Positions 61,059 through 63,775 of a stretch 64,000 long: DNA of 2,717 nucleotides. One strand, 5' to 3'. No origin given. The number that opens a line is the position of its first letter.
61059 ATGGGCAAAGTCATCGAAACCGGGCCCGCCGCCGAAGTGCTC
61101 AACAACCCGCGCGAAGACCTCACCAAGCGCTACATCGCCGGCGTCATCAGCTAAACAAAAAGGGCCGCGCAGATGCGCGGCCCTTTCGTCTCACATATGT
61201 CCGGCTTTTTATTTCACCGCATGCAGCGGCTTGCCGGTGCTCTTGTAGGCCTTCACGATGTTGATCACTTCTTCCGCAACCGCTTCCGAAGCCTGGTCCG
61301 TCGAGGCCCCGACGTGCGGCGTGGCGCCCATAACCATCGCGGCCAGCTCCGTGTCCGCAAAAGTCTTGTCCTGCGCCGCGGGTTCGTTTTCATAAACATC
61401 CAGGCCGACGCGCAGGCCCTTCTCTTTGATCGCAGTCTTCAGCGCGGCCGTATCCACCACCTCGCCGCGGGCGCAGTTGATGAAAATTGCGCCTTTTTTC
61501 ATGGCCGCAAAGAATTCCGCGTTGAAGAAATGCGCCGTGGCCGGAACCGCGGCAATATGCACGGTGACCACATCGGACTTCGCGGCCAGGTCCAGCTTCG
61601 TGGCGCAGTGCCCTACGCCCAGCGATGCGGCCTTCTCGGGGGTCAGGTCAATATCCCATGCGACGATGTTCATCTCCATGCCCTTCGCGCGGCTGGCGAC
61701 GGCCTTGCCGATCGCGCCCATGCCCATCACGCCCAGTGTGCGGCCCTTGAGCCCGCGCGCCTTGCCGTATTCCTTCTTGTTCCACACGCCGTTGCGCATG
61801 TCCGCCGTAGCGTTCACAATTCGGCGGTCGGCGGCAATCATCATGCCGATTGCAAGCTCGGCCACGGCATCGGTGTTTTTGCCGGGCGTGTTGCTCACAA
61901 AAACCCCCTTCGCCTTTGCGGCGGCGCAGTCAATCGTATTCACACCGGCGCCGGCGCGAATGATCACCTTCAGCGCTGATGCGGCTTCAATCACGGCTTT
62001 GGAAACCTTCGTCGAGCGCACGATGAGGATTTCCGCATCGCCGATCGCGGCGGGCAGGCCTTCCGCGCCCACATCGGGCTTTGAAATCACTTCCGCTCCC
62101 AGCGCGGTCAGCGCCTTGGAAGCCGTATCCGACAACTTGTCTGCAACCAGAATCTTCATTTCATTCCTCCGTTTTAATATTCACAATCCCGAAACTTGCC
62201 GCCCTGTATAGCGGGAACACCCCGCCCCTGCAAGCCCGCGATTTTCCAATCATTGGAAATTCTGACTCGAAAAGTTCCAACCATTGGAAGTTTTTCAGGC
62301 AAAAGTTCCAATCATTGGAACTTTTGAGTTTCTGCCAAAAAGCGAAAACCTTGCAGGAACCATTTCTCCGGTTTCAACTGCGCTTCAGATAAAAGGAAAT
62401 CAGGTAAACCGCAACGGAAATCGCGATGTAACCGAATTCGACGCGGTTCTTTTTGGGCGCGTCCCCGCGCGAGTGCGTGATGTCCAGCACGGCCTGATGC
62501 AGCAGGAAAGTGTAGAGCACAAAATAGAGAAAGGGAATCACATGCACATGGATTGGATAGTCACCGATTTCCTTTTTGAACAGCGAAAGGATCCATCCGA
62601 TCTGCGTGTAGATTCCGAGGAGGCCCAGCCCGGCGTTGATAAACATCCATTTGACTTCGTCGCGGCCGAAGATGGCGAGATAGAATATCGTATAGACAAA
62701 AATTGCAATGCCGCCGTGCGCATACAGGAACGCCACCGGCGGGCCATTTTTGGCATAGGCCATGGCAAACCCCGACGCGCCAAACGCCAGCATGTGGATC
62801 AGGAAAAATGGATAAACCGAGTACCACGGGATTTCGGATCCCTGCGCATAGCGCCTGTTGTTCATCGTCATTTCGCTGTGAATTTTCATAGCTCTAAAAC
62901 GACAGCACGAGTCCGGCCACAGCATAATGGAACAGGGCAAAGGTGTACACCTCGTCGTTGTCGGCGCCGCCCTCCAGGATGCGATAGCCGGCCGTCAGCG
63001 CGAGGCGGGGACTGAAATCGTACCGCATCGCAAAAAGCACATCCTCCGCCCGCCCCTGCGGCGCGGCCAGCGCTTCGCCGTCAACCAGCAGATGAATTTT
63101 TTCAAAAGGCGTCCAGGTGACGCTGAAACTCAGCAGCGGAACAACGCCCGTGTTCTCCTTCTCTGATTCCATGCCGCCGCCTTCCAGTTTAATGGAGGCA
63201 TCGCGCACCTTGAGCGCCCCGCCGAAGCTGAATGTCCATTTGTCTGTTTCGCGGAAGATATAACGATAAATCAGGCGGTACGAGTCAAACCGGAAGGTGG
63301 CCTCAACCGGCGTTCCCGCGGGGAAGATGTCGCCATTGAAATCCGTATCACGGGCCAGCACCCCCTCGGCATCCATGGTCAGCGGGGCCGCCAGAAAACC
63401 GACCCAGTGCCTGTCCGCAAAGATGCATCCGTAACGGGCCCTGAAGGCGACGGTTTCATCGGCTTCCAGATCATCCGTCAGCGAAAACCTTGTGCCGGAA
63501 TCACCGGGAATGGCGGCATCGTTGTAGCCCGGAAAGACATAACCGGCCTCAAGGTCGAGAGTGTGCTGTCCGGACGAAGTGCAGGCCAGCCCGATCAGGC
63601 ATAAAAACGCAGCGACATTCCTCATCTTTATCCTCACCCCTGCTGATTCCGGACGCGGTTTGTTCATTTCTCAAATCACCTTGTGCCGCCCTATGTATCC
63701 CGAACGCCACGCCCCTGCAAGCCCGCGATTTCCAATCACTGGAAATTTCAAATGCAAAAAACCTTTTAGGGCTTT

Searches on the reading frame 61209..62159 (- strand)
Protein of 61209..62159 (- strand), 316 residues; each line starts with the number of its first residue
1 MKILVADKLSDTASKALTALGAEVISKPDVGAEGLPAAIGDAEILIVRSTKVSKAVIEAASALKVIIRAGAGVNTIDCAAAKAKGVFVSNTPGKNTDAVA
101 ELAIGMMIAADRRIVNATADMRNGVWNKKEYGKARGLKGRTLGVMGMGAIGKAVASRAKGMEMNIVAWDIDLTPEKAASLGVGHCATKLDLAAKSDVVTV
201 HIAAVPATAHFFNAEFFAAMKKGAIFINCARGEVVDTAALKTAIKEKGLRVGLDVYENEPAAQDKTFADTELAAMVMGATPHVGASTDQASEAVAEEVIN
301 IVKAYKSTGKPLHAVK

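Call 8: search_protein_families(library=pfam, proteins=[window:61209-62159:-], max_evalue=0.01)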
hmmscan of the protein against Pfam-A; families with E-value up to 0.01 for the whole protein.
window:61209-62159:- (316 aa): 3 families
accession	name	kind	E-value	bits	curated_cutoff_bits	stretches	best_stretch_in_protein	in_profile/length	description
PF02826.25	2-Hacid_dh_C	-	7.2e-49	166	25.1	1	104-284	1-178/178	D-isomer specific 2-hydroxyacid dehydrogenase, NAD binding domain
PF00389.36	2-Hacid_dh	-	1.7e-27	96.2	24.6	1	3-316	1-134/134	D-isomer specific 2-hydroxyacid dehydrogenase, catalytic domain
PF03446.21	NAD_binding_2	-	3.6e-08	34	21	1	142-250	2-113/161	NAD binding domain of 6-phosphogluconate dehydrogenase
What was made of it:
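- Checked: A 316-aa D-2-hydroxyacid dehydrogenase at 61209-62159 (Pfam 2-Hacid_dh and 2-Hacid_dh_C; call 8).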

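Call 9: find_encoding_contigs(protein=window:61209-62159:-, flank=10000, max_places=10)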
Protein window:61209-62159:- (316 aa): 2 contigs read that carry it; 2 places shown.
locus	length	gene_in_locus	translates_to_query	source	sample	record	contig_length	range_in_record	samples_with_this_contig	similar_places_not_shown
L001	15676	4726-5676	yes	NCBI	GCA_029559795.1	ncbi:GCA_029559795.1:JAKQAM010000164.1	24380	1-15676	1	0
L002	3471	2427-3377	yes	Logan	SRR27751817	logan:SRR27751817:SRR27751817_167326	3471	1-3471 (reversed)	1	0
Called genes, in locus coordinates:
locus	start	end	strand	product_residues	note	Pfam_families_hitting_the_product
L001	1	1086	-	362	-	?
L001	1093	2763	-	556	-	PF00920:ILVD_EDD_N, PF24877:ILV_EDD_C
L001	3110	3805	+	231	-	-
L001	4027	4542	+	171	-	-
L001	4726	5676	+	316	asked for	PF00389:2-Hacid_dh, PF02826:2-Hacid_dh_C, PF03446:NAD_binding_2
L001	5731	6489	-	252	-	PF13476:AAA_23 (weak), PF00005:ABC_tran, PF13401:AAA_22 (faint), PF13304:AAA_21 (weak)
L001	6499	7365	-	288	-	PF00528:BPD_transp_1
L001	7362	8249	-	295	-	PF00528:BPD_transp_1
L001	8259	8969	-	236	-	PF10677:DUF2490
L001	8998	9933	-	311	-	PF12849:PBP_like_2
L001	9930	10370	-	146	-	PF02082:Rrf2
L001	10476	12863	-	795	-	PF02638:GHL10, PF13200:DUF4015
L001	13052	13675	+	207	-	-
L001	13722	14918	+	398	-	PF10082:BBP2_2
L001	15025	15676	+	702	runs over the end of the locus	PF02706:Wzz, PF01656:CbiA (weak), PF10609:ParA, PF13614:AAA_31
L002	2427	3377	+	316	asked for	PF00389:2-Hacid_dh, PF02826:2-Hacid_dh_C, PF03446:NAD_binding_2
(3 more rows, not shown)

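Call 54: find_homologous_proteins(query=window:61209-62159:-, max_evalue=1e-60)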
Query window:61209-62159:- (316 aa): 7094 proteins with E <= 1e-60 among 8000 candidates; the best 120 are listed.
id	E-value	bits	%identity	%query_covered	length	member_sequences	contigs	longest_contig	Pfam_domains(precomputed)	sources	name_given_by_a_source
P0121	2.3e-182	623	95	100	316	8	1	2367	PF03446.22,PF00389.37,PF02826.26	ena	-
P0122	1.2e-176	604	90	100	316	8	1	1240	PF03446.22,PF00389.37,PF02826.26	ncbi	-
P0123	1.1e-125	437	66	100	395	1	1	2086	PF03446.22,PF00389.37,PF02826.26,PF03807.24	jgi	jgi:D-3-phosphoglycerate dehydrogenase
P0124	6.5e-124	431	65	100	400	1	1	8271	PF03446.22,PF00389.37,PF02826.26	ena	-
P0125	2.2e-123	429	65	100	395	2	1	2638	PF03446.22,PF00389.37,PF01842.32,PF02826.26,PF03807.24,PF07991.19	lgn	-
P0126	2.3e-123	429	63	100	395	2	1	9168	PF03446.22,PF00389.37,PF02826.26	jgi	-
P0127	5.1e-123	428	66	100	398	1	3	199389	PF03446.22,PF00389.37,PF02826.26,PF03807.24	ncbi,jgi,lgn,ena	-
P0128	1.4e-122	427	65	100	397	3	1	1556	PF03446.22,PF00389.37,PF02826.26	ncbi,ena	-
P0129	5.1e-122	425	65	100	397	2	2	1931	PF03446.22,PF00389.37,PF02826.26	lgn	-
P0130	7.7e-122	424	66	100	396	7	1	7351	PF03446.22,PF00389.37,PF02826.26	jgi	jgi:D-3-phosphoglycerate dehydrogenase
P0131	8.6e-122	424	65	100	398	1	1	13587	PF03446.22,PF00389.37,PF02826.26,PF03807.24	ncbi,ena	-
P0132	1.5e-121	423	65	100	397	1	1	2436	PF03446.22,PF00389.37,PF01842.32,PF02826.26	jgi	-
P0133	1.5e-121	423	65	100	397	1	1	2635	PF03446.22,PF00389.37,PF02826.26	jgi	-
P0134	3.4e-121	422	65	100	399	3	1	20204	PF03446.22,PF00389.37,PF02826.26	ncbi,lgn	-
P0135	4.9e-121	422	63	100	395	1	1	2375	PF03446.22,PF00389.37,PF02826.26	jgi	jgi:D-3-phosphoglycerate dehydrogenase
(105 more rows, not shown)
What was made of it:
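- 61209..62159 (-): 316-aa D-2-hydroxyacid dehydrogenase. It resembles 3-phosphoglycerate dehydrogenase but lacks the ACT domain. It lies downstream of cassette A. Pfam (call 8); names and lengths of homologues (call 54).
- Checked: Sources name its homologues D-3-phosphoglycerate dehydrogenase (call 54).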

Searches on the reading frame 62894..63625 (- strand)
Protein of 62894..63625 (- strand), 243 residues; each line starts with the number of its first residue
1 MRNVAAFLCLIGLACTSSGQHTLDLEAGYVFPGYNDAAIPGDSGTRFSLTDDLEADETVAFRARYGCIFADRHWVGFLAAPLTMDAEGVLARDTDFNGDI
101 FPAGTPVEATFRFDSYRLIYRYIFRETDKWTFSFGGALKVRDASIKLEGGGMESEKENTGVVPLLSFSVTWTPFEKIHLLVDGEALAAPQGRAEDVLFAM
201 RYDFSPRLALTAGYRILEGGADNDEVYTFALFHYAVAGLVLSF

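Call 8: search_protein_families(library=pfam, proteins=[window:62894-63625:-], max_evalue=0.01)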
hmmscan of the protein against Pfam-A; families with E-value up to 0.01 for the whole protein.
window:62894-63625:- (243 aa): 0 families

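Call 10: find_homologous_proteins(query=window:62894-63625:-)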
Query window:62894-63625:- (243 aa): 5073 proteins with E <= 0.001 among 6127 candidates; the best 120 are listed.
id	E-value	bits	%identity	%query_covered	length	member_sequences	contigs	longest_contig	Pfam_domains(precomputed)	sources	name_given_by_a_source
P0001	3.4e-160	549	100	100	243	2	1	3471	-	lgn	-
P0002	2.7e-142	491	88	100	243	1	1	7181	-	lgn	-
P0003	9.3e-142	489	88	100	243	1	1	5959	-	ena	-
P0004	7.9e-131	453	82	100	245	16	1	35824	-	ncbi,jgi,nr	ncbi:MAG TPA: hypothetical protein PKM67_01715 [Kiritimatiellia bacterium]|nr:hypothetical protein [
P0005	4.0e-112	392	70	100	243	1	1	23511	-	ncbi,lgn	-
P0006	1.4e-111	390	70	100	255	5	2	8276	-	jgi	jgi:hypothetical protein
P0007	1.8e-111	390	71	100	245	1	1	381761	-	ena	-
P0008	6.7e-111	388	69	100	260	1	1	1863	-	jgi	jgi:hypothetical protein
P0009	2.1e-109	383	70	100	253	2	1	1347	-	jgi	jgi:hypothetical protein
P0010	5.9e-109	382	70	100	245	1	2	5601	-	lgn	-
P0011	5.9e-109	382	70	100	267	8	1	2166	-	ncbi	-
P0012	4.2e-108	379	69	100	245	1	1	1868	-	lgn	-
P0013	1.3e-107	377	66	100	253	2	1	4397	-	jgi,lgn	-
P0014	2.1e-107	377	71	92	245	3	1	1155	-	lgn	-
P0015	2.3e-107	376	68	100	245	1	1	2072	-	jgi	jgi:hypothetical protein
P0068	3.1e-93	330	64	96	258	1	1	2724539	-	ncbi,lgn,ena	-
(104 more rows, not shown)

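Call 13: find_encoding_contigs(protein=P0004, flank=10000, max_places=3)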
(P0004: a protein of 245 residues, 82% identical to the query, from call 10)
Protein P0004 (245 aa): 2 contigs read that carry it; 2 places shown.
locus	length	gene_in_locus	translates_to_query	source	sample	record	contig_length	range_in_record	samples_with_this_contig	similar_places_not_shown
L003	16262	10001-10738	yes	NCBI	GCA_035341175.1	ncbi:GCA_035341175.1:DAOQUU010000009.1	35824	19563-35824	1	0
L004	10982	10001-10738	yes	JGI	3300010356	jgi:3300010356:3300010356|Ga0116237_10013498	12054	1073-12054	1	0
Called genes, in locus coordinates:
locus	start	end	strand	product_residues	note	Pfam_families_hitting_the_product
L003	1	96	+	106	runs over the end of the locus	-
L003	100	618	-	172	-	-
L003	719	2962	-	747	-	PF00324:AA_permease, PF03522:SLC12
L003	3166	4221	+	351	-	PF00512:HisKA, PF02518:HATPase_c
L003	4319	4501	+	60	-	-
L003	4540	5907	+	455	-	PF01841:Transglut_core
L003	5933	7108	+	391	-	PF00753:Lactamase_B, PF19583:ODP, PF12706:Lactamase_B_2 (weak)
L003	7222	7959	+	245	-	PF04773:FecR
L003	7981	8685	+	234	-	PF01841:Transglut_core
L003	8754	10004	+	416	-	PF07690:MFS_1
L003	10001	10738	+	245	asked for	-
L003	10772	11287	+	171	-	-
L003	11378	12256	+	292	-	-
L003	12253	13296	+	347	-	-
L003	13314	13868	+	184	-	-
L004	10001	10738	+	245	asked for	-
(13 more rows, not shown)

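Call 14: find_encoding_contigs(protein=P0007, flank=10000, max_places=3)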
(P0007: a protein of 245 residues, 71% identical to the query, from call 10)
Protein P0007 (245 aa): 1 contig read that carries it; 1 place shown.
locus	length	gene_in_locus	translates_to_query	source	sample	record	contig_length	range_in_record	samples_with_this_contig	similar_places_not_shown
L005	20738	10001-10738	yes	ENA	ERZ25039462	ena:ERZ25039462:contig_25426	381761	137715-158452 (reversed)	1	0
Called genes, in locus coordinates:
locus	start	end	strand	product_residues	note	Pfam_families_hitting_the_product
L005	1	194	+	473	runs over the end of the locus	PF01565:FAD_binding_4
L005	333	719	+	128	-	PF13442:Cytochrome_CBB3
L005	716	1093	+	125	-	-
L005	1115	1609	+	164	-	PF11578:DUF3237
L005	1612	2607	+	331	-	PF20434:BD-FAE, PF07859:Abhydrolase_3, PF00326:Peptidase_S9 (faint)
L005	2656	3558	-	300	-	PF00126:HTH_1, PF03466:LysR_substrate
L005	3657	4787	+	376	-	PF00248:Aldo_ket_red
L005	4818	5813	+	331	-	PF00248:Aldo_ket_red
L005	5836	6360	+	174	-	PF00111:Fer2, PF01799:Fer2_2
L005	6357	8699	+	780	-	PF20256:MoCoBD_2, PF02738:MoCoBD_1, PF20256:MoCoBD_2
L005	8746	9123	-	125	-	-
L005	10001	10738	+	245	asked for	-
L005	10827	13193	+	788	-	PF01326:PPDK_N, PF00391:PEP-utilizers, PF02896:PEP-utilizers_C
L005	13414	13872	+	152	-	-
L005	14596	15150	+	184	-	PF07995:GSDH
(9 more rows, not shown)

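Call 15: find_encoding_contigs(protein=P0068, flank=10000, max_places=3)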
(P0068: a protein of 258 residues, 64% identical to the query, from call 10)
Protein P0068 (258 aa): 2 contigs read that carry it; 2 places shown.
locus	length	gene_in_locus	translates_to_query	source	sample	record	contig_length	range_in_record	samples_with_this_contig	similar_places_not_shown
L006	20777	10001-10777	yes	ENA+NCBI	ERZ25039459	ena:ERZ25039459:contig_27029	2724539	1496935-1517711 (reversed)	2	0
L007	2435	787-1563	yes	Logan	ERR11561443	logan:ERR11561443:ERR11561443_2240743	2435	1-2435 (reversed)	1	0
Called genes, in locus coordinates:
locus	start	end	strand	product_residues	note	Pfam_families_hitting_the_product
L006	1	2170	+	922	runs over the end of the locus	PF00005:ABC_tran, PF13304:AAA_21, PF12679:ABC2_membrane_2 (weak), PF12698:ABC2_membrane_3, PF01061:ABC2_membrane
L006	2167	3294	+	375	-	PF12679:ABC2_membrane_2, PF12698:ABC2_membrane_3, PF01061:ABC2_membrane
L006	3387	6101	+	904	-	PF22422:MGH1-like_GH, PF03200:Glyco_hydro_63 (weak), PF22422:MGH1-like_GH (weak)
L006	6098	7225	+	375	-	-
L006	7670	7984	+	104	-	-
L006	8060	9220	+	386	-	PF14294:DUF4372, PF01609:DDE_Tnp_1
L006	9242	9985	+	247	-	-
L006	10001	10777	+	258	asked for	-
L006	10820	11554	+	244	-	-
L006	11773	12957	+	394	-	-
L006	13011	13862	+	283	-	-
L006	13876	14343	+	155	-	PF03073:TspO_MBR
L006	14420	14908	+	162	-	PF11026:DUF2721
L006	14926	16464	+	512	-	PF00924:MS_channel_2nd, PF21082:MS_channel_3rd, PF00027:cNMP_binding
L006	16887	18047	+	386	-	PF14294:DUF4372, PF01609:DDE_Tnp_1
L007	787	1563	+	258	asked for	-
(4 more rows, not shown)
